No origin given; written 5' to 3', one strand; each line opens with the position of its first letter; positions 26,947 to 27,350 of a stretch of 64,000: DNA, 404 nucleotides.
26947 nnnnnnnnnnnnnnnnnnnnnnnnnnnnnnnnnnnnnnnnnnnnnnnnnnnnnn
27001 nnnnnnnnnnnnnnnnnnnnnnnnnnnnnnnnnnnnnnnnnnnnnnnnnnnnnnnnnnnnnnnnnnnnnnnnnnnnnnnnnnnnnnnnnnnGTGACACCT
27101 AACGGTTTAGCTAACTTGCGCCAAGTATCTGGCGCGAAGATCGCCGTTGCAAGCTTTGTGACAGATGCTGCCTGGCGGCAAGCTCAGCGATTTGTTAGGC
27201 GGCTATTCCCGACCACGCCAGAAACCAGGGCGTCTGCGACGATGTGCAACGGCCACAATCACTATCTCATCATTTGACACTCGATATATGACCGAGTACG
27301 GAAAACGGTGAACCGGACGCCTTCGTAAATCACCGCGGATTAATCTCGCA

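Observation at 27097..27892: Two attC-like imperfect-hairpin repeats bracket a ParE/antitoxin module: an integron-style cassette array with no integrase in the window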

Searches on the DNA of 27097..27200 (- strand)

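Call 27: build_rna_model(alignment_id=A2)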
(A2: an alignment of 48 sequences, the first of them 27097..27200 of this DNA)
Model R1 built from alignment A2 (48 sequences, 135 columns); structure: RNAalifold consensus.
model positions 104; base pairs 29; branch points 0; effective number of sequences 0.99; information 0.59 bits per position. Calibrated on 0.2 Mb of random sequence (short: E-values are rough).
structure used (alignment columns):
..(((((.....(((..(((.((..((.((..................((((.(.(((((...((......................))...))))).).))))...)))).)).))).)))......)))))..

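Call 28: search_with_rna_model(model_id=R1, source=window, filters=off, max_evalue=10, show_alignments=4)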
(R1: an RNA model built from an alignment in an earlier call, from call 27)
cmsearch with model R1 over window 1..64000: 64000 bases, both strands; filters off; matches with E-value up to 10: 13.
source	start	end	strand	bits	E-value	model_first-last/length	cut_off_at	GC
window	27097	27200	-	121.3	2.7e-29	1-104/104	no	0.54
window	27790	27892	-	115.3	1e-27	1-104/104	no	0.58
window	27790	27892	+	36.9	4.2e-07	1-104/104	no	0.58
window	27097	27200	+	29.3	4e-05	1-104/104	no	0.54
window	61452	61547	+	12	1.4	1-104/104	no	0.61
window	1689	1719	+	10.9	2.8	1-104/104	no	0.58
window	42543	42644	+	10.6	3.3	1-104/104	no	0.66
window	63798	63900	+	10.2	4.2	1-104/104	no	0.58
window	14956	15016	+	10.2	4.3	1-104/104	no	0.66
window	10327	10429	+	9.6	5.9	1-104/104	no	0.5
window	7886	7957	-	9.5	6.4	1-104/104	no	0.57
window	14605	14650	+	9.3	7.3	1-104/104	no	0.67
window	9814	9914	-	9.1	8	1-104/104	no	0.63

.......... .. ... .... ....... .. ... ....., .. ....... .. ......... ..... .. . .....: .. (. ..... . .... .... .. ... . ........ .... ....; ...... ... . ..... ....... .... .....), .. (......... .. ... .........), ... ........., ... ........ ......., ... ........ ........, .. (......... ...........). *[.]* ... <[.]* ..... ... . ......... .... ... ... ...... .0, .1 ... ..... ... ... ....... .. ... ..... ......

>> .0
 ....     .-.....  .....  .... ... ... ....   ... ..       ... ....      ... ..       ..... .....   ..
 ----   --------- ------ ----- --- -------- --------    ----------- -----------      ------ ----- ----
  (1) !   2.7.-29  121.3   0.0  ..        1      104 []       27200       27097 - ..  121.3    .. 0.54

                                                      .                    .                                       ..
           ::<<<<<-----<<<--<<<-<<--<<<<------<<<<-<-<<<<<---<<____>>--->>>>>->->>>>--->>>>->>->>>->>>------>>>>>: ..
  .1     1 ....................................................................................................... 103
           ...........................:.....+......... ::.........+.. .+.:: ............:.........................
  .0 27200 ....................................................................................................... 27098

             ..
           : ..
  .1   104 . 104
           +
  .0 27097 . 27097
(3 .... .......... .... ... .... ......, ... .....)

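Call 29: search_with_rna_model(model_id=R1, sources=[L001, L002, L003, L004, L005, L006, L007, L008, L009, L010, L011, L012, L013, L014, L015, L016, L017, L018, L019, L020, L021, L022, L023, L024, L025, L026, L027, L028, L029, L030, L031, L032, L033, L034, L035], max_evalue=0.01)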
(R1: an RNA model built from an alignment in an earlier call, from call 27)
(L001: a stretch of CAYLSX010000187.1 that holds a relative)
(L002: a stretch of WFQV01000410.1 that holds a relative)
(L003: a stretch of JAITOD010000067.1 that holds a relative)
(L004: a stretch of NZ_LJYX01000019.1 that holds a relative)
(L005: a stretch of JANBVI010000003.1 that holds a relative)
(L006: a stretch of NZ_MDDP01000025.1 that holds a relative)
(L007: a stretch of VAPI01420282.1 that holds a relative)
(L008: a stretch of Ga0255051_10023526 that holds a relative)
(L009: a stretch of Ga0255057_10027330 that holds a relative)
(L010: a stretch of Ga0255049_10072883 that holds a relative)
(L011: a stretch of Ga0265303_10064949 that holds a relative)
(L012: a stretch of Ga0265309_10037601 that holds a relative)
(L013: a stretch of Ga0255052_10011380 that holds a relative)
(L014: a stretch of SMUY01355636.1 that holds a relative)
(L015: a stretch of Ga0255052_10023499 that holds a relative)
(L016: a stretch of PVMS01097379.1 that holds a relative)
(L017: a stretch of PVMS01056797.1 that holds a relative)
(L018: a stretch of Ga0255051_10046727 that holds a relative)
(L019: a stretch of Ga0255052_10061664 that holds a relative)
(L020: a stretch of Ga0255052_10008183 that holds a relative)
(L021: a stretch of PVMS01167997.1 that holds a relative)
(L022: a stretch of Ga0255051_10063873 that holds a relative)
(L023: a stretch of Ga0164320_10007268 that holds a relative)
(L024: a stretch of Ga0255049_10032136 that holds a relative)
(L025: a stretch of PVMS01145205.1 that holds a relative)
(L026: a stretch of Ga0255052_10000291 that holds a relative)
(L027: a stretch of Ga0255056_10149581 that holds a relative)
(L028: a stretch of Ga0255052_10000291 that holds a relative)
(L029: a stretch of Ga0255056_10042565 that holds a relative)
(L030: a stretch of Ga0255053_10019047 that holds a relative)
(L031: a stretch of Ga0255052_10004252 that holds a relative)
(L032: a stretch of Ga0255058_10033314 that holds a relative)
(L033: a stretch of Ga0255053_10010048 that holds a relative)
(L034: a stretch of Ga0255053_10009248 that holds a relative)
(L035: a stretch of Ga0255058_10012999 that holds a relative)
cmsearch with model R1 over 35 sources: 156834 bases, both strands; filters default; matches with E-value up to 0.01: 197.
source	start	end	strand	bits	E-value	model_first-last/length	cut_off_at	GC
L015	611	714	+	129.2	5.6e-31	1-104/104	no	0.56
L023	3911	4014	+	129.2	5.6e-31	1-104/104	no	0.56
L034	1229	1332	-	129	6.4e-31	1-104/104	no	0.54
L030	535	638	+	129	6.4e-31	1-104/104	no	0.55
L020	2998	3101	-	128.8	7e-31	1-104/104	no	0.54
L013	3070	3173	+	128.7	7.6e-31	1-104/104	no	0.56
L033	1181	1284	+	128.7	7.6e-31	1-104/104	no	0.56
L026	101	204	-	128.6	8.2e-31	1-104/104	no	0.58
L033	3539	3642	+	128.5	8.3e-31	1-104/104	no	0.54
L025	484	587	-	128.3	9.5e-31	1-104/104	no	0.55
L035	101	204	-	128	1.1e-30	1-104/104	no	0.55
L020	1351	1454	-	127.7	1.4e-30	1-104/104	no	0.55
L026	4723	4826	-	127.6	1.5e-30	1-104/104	no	0.56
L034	3880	3983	-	127.6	1.5e-30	1-104/104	no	0.56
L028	6211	6314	-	127.5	1.6e-30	1-104/104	no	0.55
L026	2072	2175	-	127.4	1.7e-30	1-104/104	no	0.53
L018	1190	1293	+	127.2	1.9e-30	1-104/104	no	0.55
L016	5189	5292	+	127.1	2e-30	1-104/104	no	0.55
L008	25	128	+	127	2.1e-30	1-104/104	no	0.55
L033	3944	4047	+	127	2.1e-30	1-104/104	no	0.55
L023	3273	3376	+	126.8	2.4e-30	1-104/104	no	0.56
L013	3511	3614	+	126.3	3.2e-30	1-104/104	no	0.55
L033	1622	1725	+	126.3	3.2e-30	1-104/104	no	0.55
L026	3350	3453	-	125.8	4.2e-30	1-104/104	no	0.54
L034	2507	2610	-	125.8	4.2e-30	1-104/104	no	0.54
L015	3096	3199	+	125.7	4.7e-30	1-104/104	no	0.56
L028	3739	3842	-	125.2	6.3e-30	1-104/104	no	0.54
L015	2337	2440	+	125.2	6.4e-30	1-104/104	no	0.57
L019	1011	1114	+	125.1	6.7e-30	1-104/104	no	0.57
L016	4736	4839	+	125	7.1e-30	1-104/104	no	0.54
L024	355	458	+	124.9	7.6e-30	1-104/104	no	0.52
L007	1671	1774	-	124.7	8.2e-30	1-104/104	no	0.54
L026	2823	2926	-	124.1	1.2e-29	1-104/104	no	0.53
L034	1980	2083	-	124.1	1.2e-29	1-104/104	no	0.53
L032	1295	1398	-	123.9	1.4e-29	1-104/104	no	0.57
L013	2013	2116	+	123.1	2.2e-29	1-104/104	no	0.57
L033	124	227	+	123.1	2.2e-29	1-104/104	no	0.57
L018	268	371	+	121.1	7.6e-29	1-104/104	no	0.57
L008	1268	1371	+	120.8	8.7e-29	1-104/104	no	0.57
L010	350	453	-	120.8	9.2e-29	1-104/104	no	0.55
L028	4781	4884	-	120.8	9.2e-29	1-104/104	no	0.55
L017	1743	1846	-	120.3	1.2e-28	1-104/104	no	0.5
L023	2868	2971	+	120.3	1.2e-28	1-104/104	no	0.52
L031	2635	2738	+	117.6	6.1e-28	1-104/104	no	0.57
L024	1195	1298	+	117.3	7.4e-28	1-104/104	no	0.57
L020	2395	2498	-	116.8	1e-27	1-104/104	no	0.51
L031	3786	3890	+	116.2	1.4e-27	1-104/104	no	0.53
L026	1054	1155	-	114.8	3.3e-27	1-104/104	no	0.59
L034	211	312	-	114.8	3.3e-27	1-104/104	no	0.59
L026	608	710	-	114.5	3.9e-27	1-104/104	no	0.57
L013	2473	2594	+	114.2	4.8e-27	1-104/104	no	0.55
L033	584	705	+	114.2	4.8e-27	1-104/104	no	0.55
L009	2575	2696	+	113.8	6.4e-27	1-104/104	no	0.57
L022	468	570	+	112.4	1.4e-26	1-104/104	no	0.55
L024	1788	1890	+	112.4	1.4e-26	1-104/104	no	0.55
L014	160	281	+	111.5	2.6e-26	1-104/104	no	0.57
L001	372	475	+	111.2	3e-26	1-104/104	no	0.53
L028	2247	2350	-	111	3.4e-26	1-104/104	no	0.6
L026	1507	1610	-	110.2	5.3e-26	1-104/104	no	0.57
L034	664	767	-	110.2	5.3e-26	1-104/104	no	0.57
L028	867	988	-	109.8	6.8e-26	1-104/104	no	0.58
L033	2421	2542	+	109.4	8.6e-26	1-104/104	no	0.53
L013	4310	4431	+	109.3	9.5e-26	1-104/104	no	0.52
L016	5598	5701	+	109.3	9.5e-26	1-104/104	no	0.53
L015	1241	1362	+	108.8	1.3e-25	1-104/104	no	0.54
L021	2776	2878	+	106.6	4.8e-25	1-104/104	no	0.55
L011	1983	2098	-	106.2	6.1e-25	1-104/104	no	0.57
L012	547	662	-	106.2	6.1e-25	1-104/104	no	0.57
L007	1011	1115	-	105.9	7.2e-25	1-104/104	no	0.57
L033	3093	3195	+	105.9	7.2e-25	1-104/104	no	0.56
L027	487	602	-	105.8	7.7e-25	1-104/104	no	0.53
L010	866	969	-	104.2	2.1e-24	1-104/104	no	0.54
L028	5297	5400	-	104.2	2.1e-24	1-104/104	no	0.54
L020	801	905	-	103.3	3.4e-24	1-104/104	no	0.57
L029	846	961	+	102.7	5.1e-24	1-104/104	no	0.54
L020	1901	2005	-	101.1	1.3e-23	1-104/104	no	0.6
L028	3188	3292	-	98.5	6.6e-23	1-104/104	no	0.57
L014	727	847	+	97.5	1.2e-22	1-104/104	no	0.6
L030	997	1098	+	96.8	1.8e-22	1-104/104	no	0.57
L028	1593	1697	-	95.4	4.1e-22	1-104/104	no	0.59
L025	32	135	-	92.1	3.1e-21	1-104/104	no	0.6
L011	1527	1628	-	90.9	6.6e-21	1-104/104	no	0.6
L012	91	192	-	90.2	9.6e-21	1-104/104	no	0.6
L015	1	85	+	90.1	1.1e-20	20-104/104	5'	0.59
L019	1696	1800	+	84.1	3.9e-19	1-104/104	no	0.57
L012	1169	1290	-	83.2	6.6e-19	1-104/104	no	0.58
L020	3523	3647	-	78.7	1.1e-17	1-104/104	no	0.57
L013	4878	4979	+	77.4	2.3e-17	1-104/104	no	0.52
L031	1942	2043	+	75.7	6.2e-17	1-104/104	no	0.57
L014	1557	1676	+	74.2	1.5e-16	1-104/104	no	0.56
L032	188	289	-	73.8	2e-16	1-104/104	no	0.56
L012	2299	2399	-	71.1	1e-15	1-104/104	no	0.56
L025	1082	1183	-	70.8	1.2e-15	1-104/104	no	0.54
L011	494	595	-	70.7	1.3e-15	1-104/104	no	0.65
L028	2657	2775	-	70.3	1.7e-15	1-104/104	no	0.61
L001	1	66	+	68.9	3.9e-15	39-104/104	5'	0.52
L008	625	726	+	68.1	6.4e-15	1-104/104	no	0.58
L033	4544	4645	+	68.1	6.4e-15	1-104/104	no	0.58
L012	1755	1886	-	65.7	2.7e-14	1-104/104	no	0.62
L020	1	97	-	57.8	3.3e-12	1-99/104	3'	0.54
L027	937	1001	-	53.8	3.7e-11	40-104/104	5'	0.54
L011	982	1113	-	51.2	1.7e-10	1-104/104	no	0.57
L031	3357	3444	+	42.6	3.1e-08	1-104/104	no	0.49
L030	26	113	+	40.2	1.3e-07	1-104/104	no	0.53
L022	1126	1213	+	39.4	2.2e-07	1-104/104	no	0.52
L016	6014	6116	+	37.8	5.6e-07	1-104/104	no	0.59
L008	1765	1852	+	37.2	8.1e-07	1-104/104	no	0.52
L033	3093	3195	-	37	9.2e-07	1-104/104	no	0.56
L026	3350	3453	+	37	9.4e-07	1-104/104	no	0.54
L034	2507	2610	+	37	9.4e-07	1-104/104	no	0.54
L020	801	905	+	36.1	1.6e-06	1-104/104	no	0.57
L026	1054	1155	+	35.5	2.3e-06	1-104/104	no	0.59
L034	211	312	+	35.5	2.3e-06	1-104/104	no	0.59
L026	4723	4826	+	35.3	2.6e-06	1-104/104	no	0.56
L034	3880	3983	+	35.3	2.6e-06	1-104/104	no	0.56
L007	1671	1774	+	35.3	2.6e-06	1-104/104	no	0.54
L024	355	458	-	34.7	3.8e-06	1-104/104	no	0.52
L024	692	779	+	34.5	4.2e-06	1-104/104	no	0.51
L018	719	806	+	34.4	4.5e-06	1-104/104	no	0.56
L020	1901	2005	+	33.8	6.3e-06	1-104/104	no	0.6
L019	1011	1114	-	33.7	6.7e-06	1-104/104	no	0.57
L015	611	714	-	33.7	6.9e-06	1-104/104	no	0.56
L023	3911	4014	-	33.7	6.9e-06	1-104/104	no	0.56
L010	350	449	+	33.5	7.6e-06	1-104/104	no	0.55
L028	4781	4880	+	33.5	7.6e-06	1-104/104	no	0.55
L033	3539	3642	-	33.5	7.9e-06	1-104/104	no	0.54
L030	535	638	-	33.3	8.7e-06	1-104/104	no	0.55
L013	3070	3173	-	33.2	9.5e-06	1-104/104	no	0.56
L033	1181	1284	-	33.2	9.5e-06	1-104/104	no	0.56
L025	484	587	+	33.1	9.8e-06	1-104/104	no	0.55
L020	2998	3101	+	33.1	9.9e-06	1-104/104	no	0.54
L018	1190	1293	-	33.1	1e-05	1-104/104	no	0.55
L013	3511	3614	-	33.1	1e-05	1-104/104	no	0.55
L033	1622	1725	-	33.1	1e-05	1-104/104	no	0.55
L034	1229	1332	+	33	1e-05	1-104/104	no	0.54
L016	5189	5292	-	33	1.1e-05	1-104/104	no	0.55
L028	6211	6314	+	32.9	1.1e-05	1-104/104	no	0.55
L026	101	204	+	32.7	1.2e-05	1-104/104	no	0.58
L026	2072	2175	+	32.6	1.4e-05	1-104/104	no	0.53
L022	468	570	-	32.5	1.4e-05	1-104/104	no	0.55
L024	1788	1890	-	32.5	1.4e-05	1-104/104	no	0.55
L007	1011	1115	+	32.4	1.5e-05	1-104/104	no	0.57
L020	1351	1454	+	32.4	1.5e-05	1-104/104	no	0.55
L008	25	128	-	32.4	1.6e-05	1-104/104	no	0.55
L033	3944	4047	-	32.4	1.6e-05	1-104/104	no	0.55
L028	3739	3842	+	32.2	1.7e-05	1-104/104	no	0.54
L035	101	204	+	32.2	1.7e-05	1-104/104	no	0.55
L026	608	710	+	32.2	1.7e-05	1-104/104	no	0.57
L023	3273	3376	-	32.1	1.8e-05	1-104/104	no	0.56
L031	3786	3890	-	31.9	2e-05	1-104/104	no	0.53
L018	268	371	-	30.5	4.7e-05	1-104/104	no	0.57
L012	1169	1290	+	30.5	4.8e-05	1-104/104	no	0.58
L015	3096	3199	-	30.5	4.9e-05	1-104/104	no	0.56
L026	2823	2926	+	30.5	4.9e-05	1-104/104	no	0.53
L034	1980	2083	+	30.5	4.9e-05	1-104/104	no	0.53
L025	32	135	+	30.4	5.1e-05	1-104/104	no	0.6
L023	2868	2971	-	30.2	5.8e-05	1-104/104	no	0.52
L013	2013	2116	-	30.1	5.9e-05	1-104/104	no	0.57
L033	124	227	-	30.1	5.9e-05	1-104/104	no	0.57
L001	379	479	-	30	6.5e-05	1-104/104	no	0.51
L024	1199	1302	-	29.8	7.5e-05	1-104/104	no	0.58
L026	1507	1610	+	29.7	7.7e-05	1-104/104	no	0.57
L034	664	767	+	29.7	7.7e-05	1-104/104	no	0.57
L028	11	110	-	29.6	8.4e-05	1-104/104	no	0.61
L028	3188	3292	+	29.4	9e-05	1-104/104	no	0.57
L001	788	890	+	29.3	9.9e-05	1-104/104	no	0.57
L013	2473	2594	-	29.3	0.0001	1-104/104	no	0.55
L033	584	705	-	29.3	0.0001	1-104/104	no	0.55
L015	2337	2440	-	29.3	0.0001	1-104/104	no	0.57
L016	5605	5705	-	28.9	0.00013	1-104/104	no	0.51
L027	483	582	+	28.5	0.00016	1-104/104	no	0.55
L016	4736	4839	-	28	0.00022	1-104/104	no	0.54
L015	1241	1362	-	27.3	0.00033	1-104/104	no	0.54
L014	160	281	-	27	0.00039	1-104/104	no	0.57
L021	2805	2855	-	27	0.0004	28-78/104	no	0.55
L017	1743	1846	+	26.7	0.00047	1-104/104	no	0.5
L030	997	1098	-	26.5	0.00054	1-104/104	no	0.57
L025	1079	1174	+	26.3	0.0006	1-104/104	no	0.55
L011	1527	1628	+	26.2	0.00063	1-104/104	no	0.6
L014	2139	2215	+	25.7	0.00086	1-57/104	3'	0.56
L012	91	192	+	25.6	0.00094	1-104/104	no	0.6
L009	2575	2696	-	25.5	0.001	1-104/104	no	0.57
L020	2395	2498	+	24.9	0.0014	1-104/104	no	0.51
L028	430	517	-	24.8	0.0015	1-104/104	no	0.51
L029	874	953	-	24.7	0.0016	13-91/104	no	0.51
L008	1268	1371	-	24.7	0.0016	1-104/104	no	0.57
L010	866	969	+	24.5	0.0018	1-104/104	no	0.54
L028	5297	5400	+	24.5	0.0018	1-104/104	no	0.54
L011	1979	2078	+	24.2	0.0022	1-104/104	no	0.58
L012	543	642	+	24.2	0.0022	1-104/104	no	0.58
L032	1295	1398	+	24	0.0024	1-104/104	no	0.57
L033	2421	2542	-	23.9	0.0026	1-104/104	no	0.53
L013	4310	4431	-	23.7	0.003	1-104/104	no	0.52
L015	14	58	-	23.6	0.0031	32-76/104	no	0.56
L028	1593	1697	+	22.7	0.0053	1-104/104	no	0.59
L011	494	595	+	22.7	0.0055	1-104/104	no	0.65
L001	1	66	-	22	0.0082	1-70/104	3'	0.52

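Call 38: search_with_rna_model(model_id=R1, sources=[L036, L037, L038, L039], max_evalue=1, filters=off)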
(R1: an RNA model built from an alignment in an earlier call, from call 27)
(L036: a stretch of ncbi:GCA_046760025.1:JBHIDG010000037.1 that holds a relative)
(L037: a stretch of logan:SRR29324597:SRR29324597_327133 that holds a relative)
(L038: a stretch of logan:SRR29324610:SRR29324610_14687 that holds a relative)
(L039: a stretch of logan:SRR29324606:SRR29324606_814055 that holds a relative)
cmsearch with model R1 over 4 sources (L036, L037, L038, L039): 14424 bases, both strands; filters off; matches with E-value up to 1: 2.
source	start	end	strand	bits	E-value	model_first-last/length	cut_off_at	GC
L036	7246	7347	+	66.9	1.2e-15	1-104/104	no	0.6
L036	7246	7347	-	17.4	0.012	1-104/104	no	0.6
